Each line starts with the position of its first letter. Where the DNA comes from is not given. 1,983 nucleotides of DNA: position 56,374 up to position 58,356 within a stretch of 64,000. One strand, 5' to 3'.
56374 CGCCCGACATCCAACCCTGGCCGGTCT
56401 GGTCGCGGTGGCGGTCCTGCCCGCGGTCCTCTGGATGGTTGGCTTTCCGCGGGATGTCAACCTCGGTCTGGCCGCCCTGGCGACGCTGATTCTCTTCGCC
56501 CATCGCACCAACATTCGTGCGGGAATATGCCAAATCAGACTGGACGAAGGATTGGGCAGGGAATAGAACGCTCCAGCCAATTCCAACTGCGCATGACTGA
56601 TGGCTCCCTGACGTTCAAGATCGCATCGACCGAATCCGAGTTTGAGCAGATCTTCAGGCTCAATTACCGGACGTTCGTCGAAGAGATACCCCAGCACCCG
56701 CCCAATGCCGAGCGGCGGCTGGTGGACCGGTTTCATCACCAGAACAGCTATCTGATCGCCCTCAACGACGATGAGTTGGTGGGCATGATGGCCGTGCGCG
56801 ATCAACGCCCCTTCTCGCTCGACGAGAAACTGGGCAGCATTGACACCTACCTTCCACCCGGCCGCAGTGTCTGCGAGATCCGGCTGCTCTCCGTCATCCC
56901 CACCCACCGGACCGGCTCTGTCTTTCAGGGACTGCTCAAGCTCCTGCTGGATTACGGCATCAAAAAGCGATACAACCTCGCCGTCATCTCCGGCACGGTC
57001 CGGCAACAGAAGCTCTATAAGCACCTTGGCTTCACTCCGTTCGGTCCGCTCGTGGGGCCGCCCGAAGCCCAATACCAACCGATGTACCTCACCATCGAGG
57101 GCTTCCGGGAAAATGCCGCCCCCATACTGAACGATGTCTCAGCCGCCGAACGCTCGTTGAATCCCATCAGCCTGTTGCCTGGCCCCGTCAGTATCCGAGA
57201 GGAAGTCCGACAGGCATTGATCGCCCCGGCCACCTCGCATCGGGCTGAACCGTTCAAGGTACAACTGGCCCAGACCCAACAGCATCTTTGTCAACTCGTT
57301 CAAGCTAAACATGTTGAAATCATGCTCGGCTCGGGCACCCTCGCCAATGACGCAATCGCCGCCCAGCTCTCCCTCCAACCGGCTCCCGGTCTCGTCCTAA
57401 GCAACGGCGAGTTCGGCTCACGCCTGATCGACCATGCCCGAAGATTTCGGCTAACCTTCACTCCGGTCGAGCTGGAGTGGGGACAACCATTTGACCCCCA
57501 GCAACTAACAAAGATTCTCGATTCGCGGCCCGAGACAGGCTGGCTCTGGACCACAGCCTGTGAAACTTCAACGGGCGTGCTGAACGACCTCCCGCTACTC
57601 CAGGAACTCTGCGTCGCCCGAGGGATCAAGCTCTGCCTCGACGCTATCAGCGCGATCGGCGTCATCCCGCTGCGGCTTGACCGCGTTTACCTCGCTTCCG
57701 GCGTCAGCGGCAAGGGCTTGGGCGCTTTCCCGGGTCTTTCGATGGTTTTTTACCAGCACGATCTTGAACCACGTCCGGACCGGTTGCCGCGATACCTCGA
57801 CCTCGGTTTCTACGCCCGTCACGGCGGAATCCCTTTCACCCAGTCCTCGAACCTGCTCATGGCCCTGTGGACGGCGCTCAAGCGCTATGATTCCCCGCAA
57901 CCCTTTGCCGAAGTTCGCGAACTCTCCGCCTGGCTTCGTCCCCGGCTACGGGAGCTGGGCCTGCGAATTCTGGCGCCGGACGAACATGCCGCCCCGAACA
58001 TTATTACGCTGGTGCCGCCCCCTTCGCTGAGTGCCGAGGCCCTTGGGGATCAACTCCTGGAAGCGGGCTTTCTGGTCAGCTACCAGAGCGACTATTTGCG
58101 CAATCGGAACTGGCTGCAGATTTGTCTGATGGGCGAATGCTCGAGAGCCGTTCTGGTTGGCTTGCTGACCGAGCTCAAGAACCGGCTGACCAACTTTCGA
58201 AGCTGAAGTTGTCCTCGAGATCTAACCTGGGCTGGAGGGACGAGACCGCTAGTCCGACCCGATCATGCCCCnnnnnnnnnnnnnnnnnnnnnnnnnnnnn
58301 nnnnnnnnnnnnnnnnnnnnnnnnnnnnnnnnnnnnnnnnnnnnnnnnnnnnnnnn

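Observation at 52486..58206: Candidate bacterial ceramide/sphingolipid-like lipid cluster including a GNAT-like N-acyltransferase fused to a class-V aminotransferase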

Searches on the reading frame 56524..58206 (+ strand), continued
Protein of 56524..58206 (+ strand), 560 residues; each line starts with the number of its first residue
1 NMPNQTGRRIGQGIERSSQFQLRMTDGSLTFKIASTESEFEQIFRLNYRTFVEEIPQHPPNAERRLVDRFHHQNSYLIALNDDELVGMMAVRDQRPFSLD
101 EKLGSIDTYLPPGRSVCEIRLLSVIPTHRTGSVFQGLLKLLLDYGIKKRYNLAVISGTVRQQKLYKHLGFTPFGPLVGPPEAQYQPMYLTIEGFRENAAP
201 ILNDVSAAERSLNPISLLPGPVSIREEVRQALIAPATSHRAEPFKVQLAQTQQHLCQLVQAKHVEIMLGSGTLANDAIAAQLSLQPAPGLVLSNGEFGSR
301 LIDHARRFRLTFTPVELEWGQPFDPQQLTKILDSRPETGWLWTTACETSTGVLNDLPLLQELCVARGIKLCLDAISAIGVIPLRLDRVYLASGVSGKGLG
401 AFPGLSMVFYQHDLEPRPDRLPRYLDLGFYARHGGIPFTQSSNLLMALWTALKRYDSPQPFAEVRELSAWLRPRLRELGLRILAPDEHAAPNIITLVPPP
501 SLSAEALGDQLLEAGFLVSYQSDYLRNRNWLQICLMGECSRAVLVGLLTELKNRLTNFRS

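Call 97: search_protein_families(library=ncbifam, proteins=[L175:5450-6007:+, L176:5411-5986:+, L084:9369-10001:+, L086:9368-9994:+, L088:9372-10001:+, L093:10001-10600:+, L175:6007-7584:+, L176:6001-7608:+], max_evalue=0.00001)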
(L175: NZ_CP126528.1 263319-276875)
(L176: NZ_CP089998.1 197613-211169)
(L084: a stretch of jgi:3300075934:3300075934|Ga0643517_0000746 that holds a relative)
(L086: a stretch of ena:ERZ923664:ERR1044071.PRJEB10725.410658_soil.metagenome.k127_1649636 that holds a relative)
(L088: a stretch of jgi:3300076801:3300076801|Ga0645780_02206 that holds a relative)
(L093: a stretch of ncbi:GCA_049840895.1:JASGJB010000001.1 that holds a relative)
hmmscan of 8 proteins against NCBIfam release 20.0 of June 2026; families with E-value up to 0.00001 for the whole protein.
L175:5450-6007:+ (186 aa): 8 families
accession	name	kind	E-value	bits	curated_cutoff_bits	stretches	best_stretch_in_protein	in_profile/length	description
NF001254.0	PRK00220.2-1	equivalog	4.5e-54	183.2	199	1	7-181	7-181/182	glycerol-3-phosphate 1-O-acyltransferase PlsY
TIGR00023.1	TIGR00023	equivalog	7e-36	123.9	137.2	1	6-182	5-180/196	glycerol-3-phosphate 1-O-acyltransferase PlsY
NF010976.0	PRK14399.1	equivalog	4.8e-22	79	419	1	1-163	6-175/258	membrane protein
NF010993.0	PRK14417.1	equivalog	1e-20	74.2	249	1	5-158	4-153/232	membrane protein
NF010987.0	PRK14411.1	equivalog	1.1e-20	74.3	243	1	7-179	4-176/204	membrane protein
NF010990.0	PRK14414.1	equivalog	2.4e-20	73.1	261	1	4-175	5-176/210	glycerol-3-phosphate acyltransferase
NF010978.0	PRK14401.1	equivalog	7.7e-20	71.5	163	1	7-167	3-160/187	membrane protein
NF010992.0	PRK14416.1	equivalog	5.3e-19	69.1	222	1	9-176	2-175/207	membrane protein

L176:5411-5986:+ (192 aa): 8 families
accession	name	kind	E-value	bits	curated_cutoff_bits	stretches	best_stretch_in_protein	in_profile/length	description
TIGR00023.1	TIGR00023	equivalog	3.5e-27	95.5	137.2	1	6-183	3-179/196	glycerol-3-phosphate 1-O-acyltransferase PlsY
NF010993.0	PRK14417.1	equivalog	2.1e-24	86.4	249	1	5-180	2-182/232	membrane protein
NF001254.0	PRK00220.2-1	equivalog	1e-22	81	199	1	7-184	5-181/182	glycerol-3-phosphate 1-O-acyltransferase PlsY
NF010976.0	PRK14399.1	equivalog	4.8e-18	65.9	419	1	10-156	13-165/258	membrane protein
NF010990.0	PRK14414.1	equivalog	5.6e-18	65.4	261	1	5-178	4-176/210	glycerol-3-phosphate acyltransferase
NF010992.0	PRK14416.1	equivalog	1.1e-17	64.8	222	1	11-164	2-161/207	membrane protein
NF010987.0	PRK14411.1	equivalog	8.9e-15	55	243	1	9-165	4-160/204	membrane protein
NF010978.0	PRK14401.1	equivalog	8.9e-08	32.1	163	1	9-144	3-132/187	membrane protein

L084:9369-10001:+ (211 aa): 8 families
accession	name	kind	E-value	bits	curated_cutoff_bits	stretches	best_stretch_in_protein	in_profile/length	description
TIGR00023.1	TIGR00023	equivalog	8.3e-30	104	137.2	1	10-190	6-185/196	glycerol-3-phosphate 1-O-acyltransferase PlsY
NF001254.0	PRK00220.2-1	equivalog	5.9e-27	94.9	199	1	10-181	7-176/182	glycerol-3-phosphate 1-O-acyltransferase PlsY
NF010993.0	PRK14417.1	equivalog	2.5e-21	76.3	249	1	10-172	6-173/232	membrane protein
NF010990.0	PRK14414.1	equivalog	1.2e-18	67.6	261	1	9-161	7-159/210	glycerol-3-phosphate acyltransferase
NF010992.0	PRK14416.1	equivalog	6.6e-18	65.5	222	1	13-192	3-192/207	membrane protein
NF010978.0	PRK14401.1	equivalog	1.7e-15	57.3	163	1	10-159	3-151/187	membrane protein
NF010976.0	PRK14399.1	equivalog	3.6e-12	46.7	419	1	9-149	11-157/258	membrane protein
NF010987.0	PRK14411.1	equivalog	2.3e-07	30.9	243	1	10-135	4-131/204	membrane protein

L086:9368-9994:+ (209 aa): 8 families
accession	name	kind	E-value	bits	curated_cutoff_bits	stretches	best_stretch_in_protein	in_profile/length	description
TIGR00023.1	TIGR00023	equivalog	1e-35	123.3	137.2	1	11-189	7-184/196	glycerol-3-phosphate 1-O-acyltransferase PlsY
NF010993.0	PRK14417.1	equivalog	2.3e-25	89.5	249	1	11-184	7-184/232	membrane protein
NF001254.0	PRK00220.2-1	equivalog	6.3e-23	81.7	199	1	11-180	8-177/182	glycerol-3-phosphate 1-O-acyltransferase PlsY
NF010992.0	PRK14416.1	equivalog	6e-19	68.9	222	1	12-179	2-167/207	membrane protein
NF010990.0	PRK14414.1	equivalog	8.3e-16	58.3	261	1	12-159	10-158/210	glycerol-3-phosphate acyltransferase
NF010987.0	PRK14411.1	equivalog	1e-12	48.3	243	1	10-152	4-146/204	membrane protein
NF010978.0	PRK14401.1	equivalog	4.3e-11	42.9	163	1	10-142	3-130/187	membrane protein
NF010976.0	PRK14399.1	equivalog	1.9e-10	41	419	1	5-155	7-163/258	membrane protein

L088:9372-10001:+ (210 aa): 8 families
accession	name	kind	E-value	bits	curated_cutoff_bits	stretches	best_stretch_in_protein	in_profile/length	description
TIGR00023.1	TIGR00023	equivalog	7.8e-32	110.7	137.2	1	8-189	6-186/196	glycerol-3-phosphate 1-O-acyltransferase PlsY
NF001254.0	PRK00220.2-1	equivalog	1.3e-31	110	199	1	8-182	7-181/182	glycerol-3-phosphate 1-O-acyltransferase PlsY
NF010993.0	PRK14417.1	equivalog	1.2e-24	87.2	249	1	8-168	6-165/232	membrane protein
NF010990.0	PRK14414.1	equivalog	1.4e-18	67.4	261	1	7-157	7-157/210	glycerol-3-phosphate acyltransferase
NF010992.0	PRK14416.1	equivalog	5.1e-17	62.6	222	1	11-195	3-193/207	membrane protein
NF010978.0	PRK14401.1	equivalog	2.9e-13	50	163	1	8-142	3-133/187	membrane protein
NF010976.0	PRK14399.1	equivalog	5e-12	46.2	419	1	13-152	17-162/258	membrane protein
NF010987.0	PRK14411.1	equivalog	4.3e-06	26.7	243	1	33-112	29-108/204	membrane protein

L093:10001-10600:+ (200 aa): 8 families
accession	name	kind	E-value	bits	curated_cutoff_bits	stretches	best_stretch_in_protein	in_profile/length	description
TIGR00023.1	TIGR00023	equivalog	3.1e-34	118.5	137.2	1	8-183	6-180/196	glycerol-3-phosphate 1-O-acyltransferase PlsY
NF010993.0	PRK14417.1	equivalog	8.5e-30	104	249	1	10-158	8-155/232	membrane protein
NF001254.0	PRK00220.2-1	equivalog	2.5e-29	102.6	199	1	11-174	10-173/182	glycerol-3-phosphate 1-O-acyltransferase PlsY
NF010990.0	PRK14414.1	equivalog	1.6e-23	83.5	261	1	6-164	6-163/210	glycerol-3-phosphate acyltransferase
NF010992.0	PRK14416.1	equivalog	8.1e-18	65.2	222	1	11-159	3-157/207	membrane protein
NF010978.0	PRK14401.1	equivalog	1e-14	54.8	163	1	11-138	6-125/187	membrane protein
NF010987.0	PRK14411.1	equivalog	7.7e-14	52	243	1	10-187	6-181/204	membrane protein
NF010976.0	PRK14399.1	equivalog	1.2e-12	48.2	419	1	13-153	17-163/258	membrane protein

L175:6007-7584:+ (526 aa): 7 families
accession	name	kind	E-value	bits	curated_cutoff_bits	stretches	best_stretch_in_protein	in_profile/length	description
TIGR03301.1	PhnW-AepZ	equivalog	5.1e-39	134.7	360.8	1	184-515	3-350/355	2-aminoethylphosphonate aminotransferase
NF010006.0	PRK13479.1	equivalog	2.5e-24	86.1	296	1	184-524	9-365/369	2-aminoethylphosphonate--pyruvate transaminase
TIGR02326.1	transamin_PhnW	equivalog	5.4e-21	75.1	400.8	1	185-382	8-210/363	2-aminoethylphosphonate--pyruvate transaminase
NF045640.1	AspGlyoxATaseBhcA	equivalog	5.6e-15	55.1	650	1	180-418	4-258/395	L-aspartate--glyoxylate aminotransferase BhcA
NF046070.1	PyrdoxPyrvTramin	equivalog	1.8e-09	36.9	600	1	186-374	11-203/369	pyridoxamine--pyruvate transaminase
NF003764.0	PRK05355.1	equivalog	2.2e-08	33.4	253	1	204-413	39-244/357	3-phosphoserine/phosphohydroxythreonine transaminase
TIGR01364.1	serC_1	equivalog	1.3e-06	27.5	443.6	1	201-415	33-247/358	phosphoserine transaminase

L176:6001-7608:+ (536 aa): 6 families
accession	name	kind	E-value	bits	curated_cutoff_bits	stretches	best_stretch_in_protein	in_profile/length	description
TIGR03301.1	PhnW-AepZ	equivalog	3.2e-44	151.8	360.8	1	194-523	3-352/355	2-aminoethylphosphonate aminotransferase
TIGR02326.1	transamin_PhnW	equivalog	2e-27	96.2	400.8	1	192-411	5-229/363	2-aminoethylphosphonate--pyruvate transaminase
NF010006.0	PRK13479.1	equivalog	1.8e-26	93.1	296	1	190-392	5-211/369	2-aminoethylphosphonate--pyruvate transaminase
NF045640.1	AspGlyoxATaseBhcA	equivalog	5.3e-22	78.3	650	1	194-432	8-261/395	L-aspartate--glyoxylate aminotransferase BhcA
NF046070.1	PyrdoxPyrvTramin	equivalog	1e-16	60.7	600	1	190-431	5-260/369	pyridoxamine--pyruvate transaminase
NF003764.0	PRK05355.1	equivalog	5.7e-09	35.4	253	1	214-433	39-253/357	3-phosphoserine/phosphohydroxythreonine transaminase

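Call 108: search_protein_families(library=pfam, proteins=[L029:6331-7638:-, L029:5480-6310:-, L029:9640-10440:-, L029:10409-12187:-, L043:6565-7908:+, L043:6362-8026:-, L043:9668-10732:+, L043:9695-10900:-, L176:7608-9461:+, L176:4637-5356:+], max_evalue=0.0001)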
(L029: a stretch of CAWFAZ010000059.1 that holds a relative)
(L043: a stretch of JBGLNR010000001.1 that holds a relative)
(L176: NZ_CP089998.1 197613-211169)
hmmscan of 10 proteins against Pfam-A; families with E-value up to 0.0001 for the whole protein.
L029:6331-7638:- (435 aa): 5 families
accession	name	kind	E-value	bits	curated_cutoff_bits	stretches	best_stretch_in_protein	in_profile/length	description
PF00483.29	NTP_transferase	-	2.3e-61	207.9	21.2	1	16-281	2-242/245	Nucleotidyl transferase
PF25247.1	LbH_GLGC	-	1.9e-49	167.5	27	1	302-434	1-135/135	GLGC left-handed parallel beta-helix domain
PF24894.1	Hexapep_GlmU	-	3.3e-11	43.6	23.3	1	305-354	7-56/104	GlmU-like, C-terminal hexapeptide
PF25084.1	LbH_EIF2B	-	6.6e-06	26.5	54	0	312-353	34-93/105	EIF2B subunit epsilon LbH domain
PF12804.13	NTP_transf_3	-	1.2e-05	26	27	1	17-163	2-125/160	MobA-like NTP transferase domain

L029:5480-6310:- (276 aa): 1 family
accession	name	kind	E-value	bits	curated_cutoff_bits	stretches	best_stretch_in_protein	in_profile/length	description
PF00793.26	DAHP_synth_1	-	1.4e-66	224.6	25.5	1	14-260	16-259/270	DAHP synthetase I family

L029:9640-10440:- (266 aa): 2 families
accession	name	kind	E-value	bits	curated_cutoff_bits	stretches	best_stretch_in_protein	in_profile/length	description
PF00483.29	NTP_transferase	-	3.7e-34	118.8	21.2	1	14-255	1-240/245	Nucleotidyl transferase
PF12804.13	NTP_transf_3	-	3.4e-13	50.5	27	1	15-159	1-127/160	MobA-like NTP transferase domain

L029:10409-12187:- (592 aa): 3 families
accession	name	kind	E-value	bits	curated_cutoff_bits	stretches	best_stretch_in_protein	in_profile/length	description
PF02896.24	PEP-utilizers_C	-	5.3e-114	380.7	22.8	1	263-552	3-292/293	PEP-utilising enzyme, PEP-binding domain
PF05524.18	PEP-utilisers_N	-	1.3e-31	109.7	24.4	1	13-136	1-121/121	PEP-utilising enzyme, N-terminal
PF00391.29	PEP-utilizers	-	2.1e-21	75.8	23.1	1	164-236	2-72/72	PEP-utilising enzyme, mobile domain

L043:6565-7908:+ (447 aa): 0 families

L043:6362-8026:- (554 aa): 0 families

L043:9668-10732:+ (354 aa): 2 families
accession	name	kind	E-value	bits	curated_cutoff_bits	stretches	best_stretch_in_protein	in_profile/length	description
PF00149.33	Metallophos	-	5.2e-10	40.5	21.5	1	78-269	1-189/191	Calcineurin-like phosphoesterase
PF12850.12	Metallophos_2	-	1.2e-05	25.9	27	1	79-186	2-87/154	Calcineurin-like phosphoesterase superfamily domain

L043:9695-10900:- (401 aa): 0 families

L176:7608-9461:+ (617 aa): 1 family
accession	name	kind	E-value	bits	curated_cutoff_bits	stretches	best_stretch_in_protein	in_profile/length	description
PF00884.28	Sulfatase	-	4.2e-38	131.8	25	1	247-536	1-301/301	Sulfatase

L176:4637-5356:+ (239 aa): 1 family
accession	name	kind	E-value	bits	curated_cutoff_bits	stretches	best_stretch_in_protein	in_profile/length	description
PF14808.11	TMEM164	-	1.9e-54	184.9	25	1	12-223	1-217/217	TMEM164 family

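Call 110: find_encoding_contigs(protein=P0001, flank=10000, max_places=2)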
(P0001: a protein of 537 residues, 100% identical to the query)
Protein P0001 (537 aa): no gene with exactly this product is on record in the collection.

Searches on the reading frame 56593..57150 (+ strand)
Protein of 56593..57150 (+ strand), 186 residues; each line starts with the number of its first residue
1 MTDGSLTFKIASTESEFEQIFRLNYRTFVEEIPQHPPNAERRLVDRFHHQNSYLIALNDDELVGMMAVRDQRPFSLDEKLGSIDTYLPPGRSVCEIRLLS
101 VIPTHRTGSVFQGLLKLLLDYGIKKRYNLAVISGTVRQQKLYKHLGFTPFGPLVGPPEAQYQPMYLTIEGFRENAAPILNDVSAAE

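Call 60: search_solved_structures(query=window:56593-57150:+, max_evalue=10)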
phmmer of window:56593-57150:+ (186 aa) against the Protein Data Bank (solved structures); distinct sequences matched with E-value up to 10: 2.
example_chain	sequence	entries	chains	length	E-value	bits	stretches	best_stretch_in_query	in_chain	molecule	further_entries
3ld2_A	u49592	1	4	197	0.13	15.3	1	14-77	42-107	Putative acetyltransferase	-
2qec_A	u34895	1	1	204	0.67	13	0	113-154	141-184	Histone acetyltransferase HPA2 and related acetyltransferases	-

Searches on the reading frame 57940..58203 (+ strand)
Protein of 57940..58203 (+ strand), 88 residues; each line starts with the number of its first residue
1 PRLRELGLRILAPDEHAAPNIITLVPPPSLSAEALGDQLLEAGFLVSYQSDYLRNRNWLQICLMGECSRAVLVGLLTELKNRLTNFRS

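Call 91: search_solved_structures(query=window:57940-58203:+, max_evalue=10, show_alignments=5)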
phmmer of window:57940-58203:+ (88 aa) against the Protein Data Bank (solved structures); distinct sequences matched with E-value up to 10: 3.
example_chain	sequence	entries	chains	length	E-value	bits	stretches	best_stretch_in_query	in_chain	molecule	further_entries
2dr1_A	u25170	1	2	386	0.04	17.2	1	3-47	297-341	386aa long hypothetical serine aminotransferase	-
2pko_A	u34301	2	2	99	1.6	12.1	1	9-50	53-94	Ubiquitin-related modifier 1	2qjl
2ax5_A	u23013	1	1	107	1.7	12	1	10-50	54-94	Hypothetical 11.0 kDa protein in FAA3-MAS3 intergenic region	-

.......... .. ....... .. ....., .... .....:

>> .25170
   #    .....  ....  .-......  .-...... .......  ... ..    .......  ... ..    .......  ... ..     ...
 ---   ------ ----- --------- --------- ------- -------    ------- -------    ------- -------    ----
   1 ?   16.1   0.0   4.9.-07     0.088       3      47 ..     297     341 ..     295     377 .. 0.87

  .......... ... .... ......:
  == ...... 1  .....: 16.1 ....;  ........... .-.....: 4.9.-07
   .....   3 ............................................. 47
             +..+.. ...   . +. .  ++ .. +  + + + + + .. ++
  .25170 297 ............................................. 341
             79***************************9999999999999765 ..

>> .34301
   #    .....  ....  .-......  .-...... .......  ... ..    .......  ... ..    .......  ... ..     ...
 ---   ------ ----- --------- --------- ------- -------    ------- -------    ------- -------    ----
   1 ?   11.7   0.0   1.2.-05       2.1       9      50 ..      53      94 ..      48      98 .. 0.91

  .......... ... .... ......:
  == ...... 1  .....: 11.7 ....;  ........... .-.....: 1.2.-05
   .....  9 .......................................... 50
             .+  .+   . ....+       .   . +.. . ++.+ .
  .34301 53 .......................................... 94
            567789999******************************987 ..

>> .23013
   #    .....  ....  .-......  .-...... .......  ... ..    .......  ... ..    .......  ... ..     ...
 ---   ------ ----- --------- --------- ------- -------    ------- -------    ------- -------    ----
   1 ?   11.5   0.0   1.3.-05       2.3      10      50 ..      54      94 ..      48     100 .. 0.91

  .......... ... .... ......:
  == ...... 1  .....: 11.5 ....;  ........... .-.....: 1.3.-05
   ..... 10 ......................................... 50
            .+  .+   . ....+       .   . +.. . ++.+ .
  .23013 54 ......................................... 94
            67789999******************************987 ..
